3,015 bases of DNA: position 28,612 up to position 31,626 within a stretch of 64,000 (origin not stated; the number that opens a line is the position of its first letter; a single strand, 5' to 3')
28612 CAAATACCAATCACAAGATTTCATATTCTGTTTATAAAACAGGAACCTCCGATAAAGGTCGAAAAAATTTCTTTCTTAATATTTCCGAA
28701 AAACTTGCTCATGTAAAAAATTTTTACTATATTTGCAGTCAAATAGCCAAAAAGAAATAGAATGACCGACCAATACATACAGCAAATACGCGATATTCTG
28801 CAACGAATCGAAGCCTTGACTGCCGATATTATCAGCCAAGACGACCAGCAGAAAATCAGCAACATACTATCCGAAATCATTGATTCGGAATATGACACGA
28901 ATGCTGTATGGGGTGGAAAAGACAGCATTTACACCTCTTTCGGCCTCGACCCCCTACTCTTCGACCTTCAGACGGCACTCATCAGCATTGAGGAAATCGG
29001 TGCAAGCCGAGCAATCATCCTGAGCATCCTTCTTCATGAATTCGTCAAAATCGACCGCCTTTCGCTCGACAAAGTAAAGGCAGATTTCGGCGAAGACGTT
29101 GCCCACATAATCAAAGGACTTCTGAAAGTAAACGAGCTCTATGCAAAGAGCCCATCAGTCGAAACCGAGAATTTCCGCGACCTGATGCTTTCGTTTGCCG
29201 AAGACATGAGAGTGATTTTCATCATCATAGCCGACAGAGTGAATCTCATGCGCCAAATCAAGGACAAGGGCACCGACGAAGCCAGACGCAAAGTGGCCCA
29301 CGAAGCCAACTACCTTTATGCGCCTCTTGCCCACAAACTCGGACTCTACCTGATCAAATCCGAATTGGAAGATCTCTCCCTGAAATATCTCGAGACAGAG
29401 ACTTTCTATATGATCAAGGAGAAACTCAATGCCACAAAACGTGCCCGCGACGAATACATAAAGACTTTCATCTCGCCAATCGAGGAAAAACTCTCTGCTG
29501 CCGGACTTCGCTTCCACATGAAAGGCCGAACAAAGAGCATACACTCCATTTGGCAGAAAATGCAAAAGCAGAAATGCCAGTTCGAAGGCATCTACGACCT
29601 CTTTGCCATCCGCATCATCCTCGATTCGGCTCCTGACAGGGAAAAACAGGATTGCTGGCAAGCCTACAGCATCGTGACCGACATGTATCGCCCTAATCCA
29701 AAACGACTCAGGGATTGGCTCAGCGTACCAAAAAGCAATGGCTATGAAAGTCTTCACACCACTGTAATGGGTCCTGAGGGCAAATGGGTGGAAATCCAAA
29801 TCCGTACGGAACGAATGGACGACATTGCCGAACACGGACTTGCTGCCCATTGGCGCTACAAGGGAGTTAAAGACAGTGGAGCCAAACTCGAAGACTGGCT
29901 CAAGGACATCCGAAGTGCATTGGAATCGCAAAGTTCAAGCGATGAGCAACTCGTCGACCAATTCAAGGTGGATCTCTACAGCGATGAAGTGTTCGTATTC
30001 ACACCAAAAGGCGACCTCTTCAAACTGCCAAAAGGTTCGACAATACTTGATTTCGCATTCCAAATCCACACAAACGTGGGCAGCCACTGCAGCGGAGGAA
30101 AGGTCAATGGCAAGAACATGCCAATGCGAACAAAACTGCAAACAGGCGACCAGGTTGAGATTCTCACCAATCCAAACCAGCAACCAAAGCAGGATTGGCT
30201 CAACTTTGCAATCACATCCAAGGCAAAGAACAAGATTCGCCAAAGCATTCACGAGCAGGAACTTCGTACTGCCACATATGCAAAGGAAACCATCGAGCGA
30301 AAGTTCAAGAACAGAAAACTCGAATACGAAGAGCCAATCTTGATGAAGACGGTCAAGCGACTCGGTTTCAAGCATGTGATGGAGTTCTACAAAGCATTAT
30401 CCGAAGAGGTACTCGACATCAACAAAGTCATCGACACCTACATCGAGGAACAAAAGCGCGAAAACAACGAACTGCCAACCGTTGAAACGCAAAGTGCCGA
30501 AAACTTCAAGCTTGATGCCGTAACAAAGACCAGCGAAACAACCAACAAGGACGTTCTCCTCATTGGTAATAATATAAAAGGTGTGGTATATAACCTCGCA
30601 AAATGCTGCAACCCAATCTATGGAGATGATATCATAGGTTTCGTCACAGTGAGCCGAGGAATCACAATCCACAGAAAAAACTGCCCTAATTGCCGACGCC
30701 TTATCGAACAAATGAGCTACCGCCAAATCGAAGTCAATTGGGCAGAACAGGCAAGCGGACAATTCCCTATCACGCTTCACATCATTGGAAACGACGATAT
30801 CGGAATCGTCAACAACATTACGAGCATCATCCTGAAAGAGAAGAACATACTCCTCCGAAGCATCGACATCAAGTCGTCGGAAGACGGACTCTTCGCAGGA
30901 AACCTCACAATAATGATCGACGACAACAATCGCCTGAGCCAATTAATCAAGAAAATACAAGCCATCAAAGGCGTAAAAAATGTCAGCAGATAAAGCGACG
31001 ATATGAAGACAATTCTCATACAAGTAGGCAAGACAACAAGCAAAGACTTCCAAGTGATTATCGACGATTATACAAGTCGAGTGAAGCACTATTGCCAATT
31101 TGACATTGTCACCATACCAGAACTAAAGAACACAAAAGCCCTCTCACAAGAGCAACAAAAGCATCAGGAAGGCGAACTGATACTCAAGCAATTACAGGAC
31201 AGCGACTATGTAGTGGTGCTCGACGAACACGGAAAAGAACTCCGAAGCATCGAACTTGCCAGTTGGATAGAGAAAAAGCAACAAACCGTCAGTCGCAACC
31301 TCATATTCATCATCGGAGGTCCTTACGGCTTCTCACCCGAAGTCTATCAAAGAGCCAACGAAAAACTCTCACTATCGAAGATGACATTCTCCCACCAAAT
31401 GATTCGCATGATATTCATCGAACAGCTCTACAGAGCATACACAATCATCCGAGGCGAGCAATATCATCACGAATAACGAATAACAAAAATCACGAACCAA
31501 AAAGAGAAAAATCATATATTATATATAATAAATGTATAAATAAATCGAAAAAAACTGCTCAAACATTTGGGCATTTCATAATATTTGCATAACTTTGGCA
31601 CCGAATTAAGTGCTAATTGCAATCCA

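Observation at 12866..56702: Dispersed, modular family of tandem arrays with a strict 21-22 bp period, usually four units, each unit carrying a small dyad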

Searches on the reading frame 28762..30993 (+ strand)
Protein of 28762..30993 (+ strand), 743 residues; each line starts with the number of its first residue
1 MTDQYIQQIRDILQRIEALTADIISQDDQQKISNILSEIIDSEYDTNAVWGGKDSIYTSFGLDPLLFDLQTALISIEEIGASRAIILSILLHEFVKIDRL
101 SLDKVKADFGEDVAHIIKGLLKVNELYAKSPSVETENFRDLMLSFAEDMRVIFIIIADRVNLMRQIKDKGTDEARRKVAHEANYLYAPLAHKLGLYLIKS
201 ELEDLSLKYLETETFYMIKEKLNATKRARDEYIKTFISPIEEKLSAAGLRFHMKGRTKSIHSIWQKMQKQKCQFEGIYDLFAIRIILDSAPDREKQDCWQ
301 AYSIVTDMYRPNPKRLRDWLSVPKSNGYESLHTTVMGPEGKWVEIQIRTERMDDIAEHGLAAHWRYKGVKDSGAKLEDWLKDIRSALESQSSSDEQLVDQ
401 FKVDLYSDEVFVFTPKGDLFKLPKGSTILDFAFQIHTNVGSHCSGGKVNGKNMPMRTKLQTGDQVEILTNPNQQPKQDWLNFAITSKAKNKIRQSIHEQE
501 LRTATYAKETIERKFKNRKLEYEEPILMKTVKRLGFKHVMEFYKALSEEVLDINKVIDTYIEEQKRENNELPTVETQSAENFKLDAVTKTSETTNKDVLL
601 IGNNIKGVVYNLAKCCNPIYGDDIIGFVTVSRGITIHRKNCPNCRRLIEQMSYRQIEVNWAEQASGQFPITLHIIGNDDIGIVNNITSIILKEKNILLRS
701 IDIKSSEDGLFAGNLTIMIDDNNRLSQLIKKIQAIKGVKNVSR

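Call 14: search_protein_families(library=pfam, proteins=[window:28762-30993:+])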
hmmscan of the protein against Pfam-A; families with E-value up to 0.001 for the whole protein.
window:28762-30993:+ (743 aa): 5 families
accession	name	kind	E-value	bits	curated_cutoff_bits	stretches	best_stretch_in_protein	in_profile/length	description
PF04607.23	RelA_SpoT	-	3.1e-38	131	27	1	255-368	1-110/113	Region found in RelA / SpoT proteins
PF13328.12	HD_4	-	5.7e-23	81.8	27.2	1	71-195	27-155/156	HD domain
PF02824.27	TGS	-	1.9e-19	69.9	22.2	1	410-469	1-60/60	TGS domain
PF13291.12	ACT_4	-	1.1e-16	61.8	27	1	666-743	3-80/80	ACT domain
PF19296.4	RelA_AH_RIS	-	1.9e-09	38.3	23.8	1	481-642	2-173/185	RelA/SpoT, AH and RIS domains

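Call 24: find_encoding_contigs(protein=window:28762-30993:+, flank=10000, max_places=10)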
Protein window:28762-30993:+ (743 aa): 3 contigs read that carry it; 3 places shown.
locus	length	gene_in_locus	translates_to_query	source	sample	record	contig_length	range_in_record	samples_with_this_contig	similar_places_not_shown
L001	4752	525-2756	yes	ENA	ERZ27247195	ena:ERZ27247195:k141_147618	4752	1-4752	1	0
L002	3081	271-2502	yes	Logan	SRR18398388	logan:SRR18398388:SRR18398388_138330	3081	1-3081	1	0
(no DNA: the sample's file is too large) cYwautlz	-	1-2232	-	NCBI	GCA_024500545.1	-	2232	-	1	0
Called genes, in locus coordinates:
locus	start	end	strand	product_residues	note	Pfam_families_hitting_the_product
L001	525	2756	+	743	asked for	PF13328:HD_4, PF04607:RelA_SpoT, PF02824:TGS, PF28438:RelA_RIS, PF13291:ACT_4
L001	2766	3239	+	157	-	PF02590:SPOUT_MTase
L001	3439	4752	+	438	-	?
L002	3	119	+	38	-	?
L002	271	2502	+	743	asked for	PF13328:HD_4, PF04607:RelA_SpoT, PF02824:TGS, PF28438:RelA_RIS, PF13291:ACT_4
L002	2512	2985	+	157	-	PF02590:SPOUT_MTase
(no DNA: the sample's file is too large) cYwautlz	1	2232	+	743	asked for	PF13328:HD_4, PF04607:RelA_SpoT, PF02824:TGS, PF28438:RelA_RIS, PF13291:ACT_4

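Call 25: find_related_loci(query=window:28762-30993:+, collection=genome_contigs, flank=10000)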
Query window:28762-30993:+ (743 aa) in genome_contigs; peptide patterns used: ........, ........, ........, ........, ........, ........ (x = any residue, [..] = any of these).
130 stretches matched a pattern; 105 encode a relative of the query (tblastn E <= 1e-3); the best 80 are kept; 80 distinct loci.
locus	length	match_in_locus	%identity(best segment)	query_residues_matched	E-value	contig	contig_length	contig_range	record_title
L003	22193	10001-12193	81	7-743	0e+0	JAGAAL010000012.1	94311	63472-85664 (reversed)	MAG: Bacteroidaceae bacterium isolate RGIG8264 Water_buffalos_Rumen-5__c572421, whole genome shotgun sequence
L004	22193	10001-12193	81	7-743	0e+0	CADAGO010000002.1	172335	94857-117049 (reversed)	MAG: uncultured Bacteroidales bacterium isolate RUG13277 genome assembly, contig: RUG13277_asm_2, whole genome shotgun s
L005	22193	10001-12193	81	7-743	0e+0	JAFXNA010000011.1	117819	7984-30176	MAG: Bacteroidaceae bacterium isolate RGIG6563 Sheep_Reticulum-5__c661, whole genome shotgun sequence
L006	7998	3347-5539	80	7-743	0e+0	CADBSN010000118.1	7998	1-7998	MAG: uncultured Bacteroidales bacterium isolate RUG14251 genome assembly, contig: RUG14251_asm_118, whole genome shotgun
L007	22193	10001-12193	80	7-743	0e+0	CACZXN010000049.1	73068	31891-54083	MAG: uncultured Bacteroidales bacterium isolate RUG13039 genome assembly, contig: RUG13039_asm_49, whole genome shotgun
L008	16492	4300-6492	79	7-743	0e+0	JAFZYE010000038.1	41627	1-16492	MAG: Bacteroidaceae bacterium isolate RGIG8205 Water_buffalos_Rumen-3__c942871, whole genome shotgun sequence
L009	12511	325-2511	77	8-743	0e+0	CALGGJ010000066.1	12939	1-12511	MAG TPA_asm: uncultured Prevotellaceae bacterium isolate ERR1278074_bin.33_CONCOCT_v1.1_MAG genome assembly, contig: ERZ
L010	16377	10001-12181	77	9-743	0e+0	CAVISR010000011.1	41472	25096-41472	Acutalibacteraceae bacterium isolate H07650-L1_cleanbin_000004 genome assembly, contig: Spades_H07650-L1_contig_164, who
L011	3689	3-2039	82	65-743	0e+0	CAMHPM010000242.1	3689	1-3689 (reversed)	MAG: uncultured Prevotellaceae bacterium isolate SRR11784281_bin.104_metaWRAP_v1.3_MAG genome assembly, contig: ERZ12203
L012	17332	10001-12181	77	9-743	0e+0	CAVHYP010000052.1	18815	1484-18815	Bacteroidaceae bacterium isolate H07634-L1_cleanbin_000020 genome assembly, contig: Spades_H07634-L1_contig_2106, whole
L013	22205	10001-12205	75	7-743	0e+0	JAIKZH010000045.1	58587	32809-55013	MAG: Bacteroidaceae bacterium isolate RUI502 k141_10852482_flag=0_multi=19.9967_len=58587, whole genome shotgun sequence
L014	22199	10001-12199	70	7-743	0e+0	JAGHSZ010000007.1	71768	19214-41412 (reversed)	MAG: Candidatus Colivivens caballi isolate E3_198 c_000000468421, whole genome shotgun sequence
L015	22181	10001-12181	68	7-743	0e+0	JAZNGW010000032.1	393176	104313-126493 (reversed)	MAG: Bacteroidaceae bacterium isolate T1900044699_TS20190165.MAGScoT_cleanbin_000005 SGB_1791_k141_1564386, whole genome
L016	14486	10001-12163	70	13-743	0e+0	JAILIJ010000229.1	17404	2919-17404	MAG: Bacteroidaceae bacterium isolate RUI147 k141_14149746_flag=0_multi=12.9930_len=17404, whole genome shotgun sequence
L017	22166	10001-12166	69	12-743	0e+0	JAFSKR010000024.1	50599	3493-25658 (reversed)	MAG: Bacteroidaceae bacterium isolate RGIG3230 Goat_Reticulum-2__c194983, whole genome shotgun sequence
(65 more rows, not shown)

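Call 32: find_related_loci(query=window:28762-30993:+, collection=metagenome_contigs, flank=10000)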
Query window:28762-30993:+ (743 aa) in metagenome_contigs; peptide patterns used: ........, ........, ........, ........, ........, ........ (x = any residue, [..] = any of these).
150 stretches matched a pattern; 102 encode a relative of the query (tblastn E <= 1e-3); the best 80 are kept; 80 distinct loci.
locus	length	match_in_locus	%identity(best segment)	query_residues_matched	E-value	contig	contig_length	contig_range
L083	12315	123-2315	80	7-743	0e+0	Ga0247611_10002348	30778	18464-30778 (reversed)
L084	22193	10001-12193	80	7-743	0e+0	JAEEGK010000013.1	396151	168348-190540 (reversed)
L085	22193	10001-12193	80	7-743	0e+0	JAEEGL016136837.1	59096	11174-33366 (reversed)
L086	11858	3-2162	81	18-743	0e+0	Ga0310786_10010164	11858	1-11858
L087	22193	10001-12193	80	7-743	0e+0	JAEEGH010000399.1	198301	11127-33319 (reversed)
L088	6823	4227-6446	74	2-743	0e+0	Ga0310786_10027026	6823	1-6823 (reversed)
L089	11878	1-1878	86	119-743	0e+0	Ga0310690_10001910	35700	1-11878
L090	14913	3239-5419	68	7-743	0e+0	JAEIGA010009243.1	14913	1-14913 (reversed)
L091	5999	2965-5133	69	11-743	0e+0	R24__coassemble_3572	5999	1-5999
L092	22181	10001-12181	66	7-743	0e+0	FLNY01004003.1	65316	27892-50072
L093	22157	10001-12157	68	14-743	0e+0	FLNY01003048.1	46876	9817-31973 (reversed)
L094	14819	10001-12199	63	1-743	0e+0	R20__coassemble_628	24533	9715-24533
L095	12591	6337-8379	61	59-743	0e+0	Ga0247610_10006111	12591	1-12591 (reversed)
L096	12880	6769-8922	56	12-743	0e+0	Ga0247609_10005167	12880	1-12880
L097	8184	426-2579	56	12-743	0e+0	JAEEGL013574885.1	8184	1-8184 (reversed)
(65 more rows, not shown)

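Call 47: find_homologous_proteins(query=window:28762-30993:+, max_evalue=1e-100)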
Query window:28762-30993:+ (743 aa): 8000 proteins with E <= 1e-100 among 8000 candidates; the best 120 are listed.
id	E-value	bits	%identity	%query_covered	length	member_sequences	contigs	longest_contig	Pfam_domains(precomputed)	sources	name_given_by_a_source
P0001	0.0e+0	1666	100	100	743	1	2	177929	PF04607.24,PF13328.13,PF02824.28,PF13291.13,PF28438.1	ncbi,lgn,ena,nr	ncbi:MAG: RelA/SpoT family protein [Bacteroidaceae bacterium]|nr:RelA/SpoT family protein [Bacteroid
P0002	0.0e+0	1664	100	100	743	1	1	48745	PF04607.24,PF13328.13,PF02824.28,PF13291.13,PF28438.1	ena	-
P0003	0.0e+0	1661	100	100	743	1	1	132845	PF04607.24,PF13328.13,PF02824.28,PF13291.13,PF28438.1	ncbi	-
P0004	0.0e+0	1661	100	100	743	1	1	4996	PF04607.24,PF13328.13,PF02824.28,PF13291.13,PF28438.1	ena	-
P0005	0.0e+0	1338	81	99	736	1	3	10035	PF04607.24,PF13328.13,PF02824.28,PF13291.13,PF28438.1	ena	-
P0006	0.0e+0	1337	81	99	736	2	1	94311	PF04607.24,PF13328.13,PF02824.28,PF13291.13,PF28438.1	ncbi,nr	ncbi:MAG: bifunctional (p)ppGpp synthetase/guanosine-3',5'-bis(diphosphate) 3'-pyrophosphohydrolase 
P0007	0.0e+0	1337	81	99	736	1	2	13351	PF04607.24,PF13328.13,PF02824.28,PF13291.13,PF28438.1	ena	-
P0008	0.0e+0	1336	81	99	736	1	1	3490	PF04607.24,PF13328.13,PF02824.28,PF13291.13,PF28438.1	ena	-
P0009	0.0e+0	1332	78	99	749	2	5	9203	PF04607.24,PF13328.13,PF02824.28,PF13291.13,PF28438.1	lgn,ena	-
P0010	0.0e+0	1331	81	99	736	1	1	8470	PF04607.24,PF13328.13,PF02824.28,PF13291.13,PF28438.1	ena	-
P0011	0.0e+0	1330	81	99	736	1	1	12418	PF04607.24,PF13328.13,PF02824.28,PF13291.13,PF28438.1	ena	-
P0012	0.0e+0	1328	81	99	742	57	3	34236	PF04607.24,PF13328.13,PF02824.28,PF13291.13,PF28438.1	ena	-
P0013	0.0e+0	1328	80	99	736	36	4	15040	PF04607.24,PF13328.13,PF02824.28,PF13291.13,PF28438.1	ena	-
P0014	0.0e+0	1326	80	99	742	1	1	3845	PF04607.24,PF13328.13,PF02824.28,PF13291.13,PF28438.1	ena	-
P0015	0.0e+0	1326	80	99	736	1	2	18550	PF04607.24,PF13328.13,PF02824.28,PF13291.13,PF28438.1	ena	-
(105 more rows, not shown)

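Call 48: find_encoding_contigs(protein=P0002, flank=10000, max_places=4)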
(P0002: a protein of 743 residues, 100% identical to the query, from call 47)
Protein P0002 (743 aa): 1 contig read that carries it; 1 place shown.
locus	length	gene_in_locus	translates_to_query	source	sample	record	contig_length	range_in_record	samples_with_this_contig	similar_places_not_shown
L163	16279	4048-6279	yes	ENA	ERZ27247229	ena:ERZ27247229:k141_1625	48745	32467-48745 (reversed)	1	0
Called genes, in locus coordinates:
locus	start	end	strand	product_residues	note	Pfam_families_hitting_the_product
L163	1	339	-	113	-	?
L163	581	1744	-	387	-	PF22660:RS_preATP-grasp-like, PF02222:ATP-grasp, PF02786:CPSase_L_D2, PF07478:Dala_Dala_lig_C, PF21244:PurT_C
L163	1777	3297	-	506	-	PF14134:DUF4301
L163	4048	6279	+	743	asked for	PF13328:HD_4, PF04607:RelA_SpoT, PF02824:TGS, PF28438:RelA_RIS, PF13291:ACT_4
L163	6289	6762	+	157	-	PF02590:SPOUT_MTase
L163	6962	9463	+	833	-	PF16151:DUF4859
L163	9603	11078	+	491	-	PF04616:Glyco_hydro_43 (weak)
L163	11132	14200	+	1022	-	PF04616:Glyco_hydro_43, PF00754:F5_F8_type_C, PF07081:DUF1349 (faint), PF22633:F5_F8_type_C_2, PF13385:Laminin_G_3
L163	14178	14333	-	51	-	-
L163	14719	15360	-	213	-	PF03938:OmpH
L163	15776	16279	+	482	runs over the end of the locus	PF01546:Peptidase_M20, PF07687:M20_dimer (weak)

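Call 49: find_encoding_contigs(protein=P0003, flank=10000, max_places=4)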
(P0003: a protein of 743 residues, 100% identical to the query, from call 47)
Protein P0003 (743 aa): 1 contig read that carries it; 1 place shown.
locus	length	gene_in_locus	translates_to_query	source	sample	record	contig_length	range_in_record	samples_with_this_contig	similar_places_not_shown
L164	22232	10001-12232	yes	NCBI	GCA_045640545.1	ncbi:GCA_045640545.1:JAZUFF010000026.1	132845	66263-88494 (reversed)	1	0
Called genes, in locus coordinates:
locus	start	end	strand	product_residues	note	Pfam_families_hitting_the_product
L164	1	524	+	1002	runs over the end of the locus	-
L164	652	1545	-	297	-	PF00701:DHDPS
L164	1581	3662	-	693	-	PF22745:Nlig-Ia, PF01653:DNA_ligase_aden, PF03120:OB_DNA_ligase, PF03119:DNA_ligase_ZBD, PF12826:HHH_2, PF14520:HHH_5 (weak), PF00533:BRCT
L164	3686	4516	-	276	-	PF00288:GHMP_kinases_N, PF08544:GHMP_kinases_C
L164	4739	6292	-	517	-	PF00772:DnaB, PF20307:divDNAB (faint), PF13481:AAA_25, PF03796:DnaB_C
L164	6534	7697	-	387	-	PF22660:RS_preATP-grasp-like, PF02222:ATP-grasp, PF02786:CPSase_L_D2, PF07478:Dala_Dala_lig_C, PF21244:PurT_C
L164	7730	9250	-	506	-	PF14134:DUF4301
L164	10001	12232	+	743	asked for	PF13328:HD_4, PF04607:RelA_SpoT, PF02824:TGS, PF28438:RelA_RIS, PF13291:ACT_4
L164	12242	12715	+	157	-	PF02590:SPOUT_MTase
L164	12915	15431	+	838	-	PF16151:DUF4859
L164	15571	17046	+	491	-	PF04616:Glyco_hydro_43 (weak)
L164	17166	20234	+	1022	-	PF04616:Glyco_hydro_43, PF00754:F5_F8_type_C, PF07081:DUF1349 (faint), PF22633:F5_F8_type_C_2, PF13385:Laminin_G_3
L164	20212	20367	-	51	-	-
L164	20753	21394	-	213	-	PF03938:OmpH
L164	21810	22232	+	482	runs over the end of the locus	PF01546:Peptidase_M20, PF07687:M20_dimer (weak)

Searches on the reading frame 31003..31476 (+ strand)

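Call 14: search_protein_families(library=pfam, proteins=[window:31003-31476:+])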
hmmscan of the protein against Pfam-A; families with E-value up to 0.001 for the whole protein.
window:31003-31476:+ (157 aa): 1 family
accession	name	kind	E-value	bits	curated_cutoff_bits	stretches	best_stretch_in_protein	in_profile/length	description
PF02590.22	SPOUT_MTase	-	2.1e-56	190.6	27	1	1-155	1-154/154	Predicted SPOUT methyltransferase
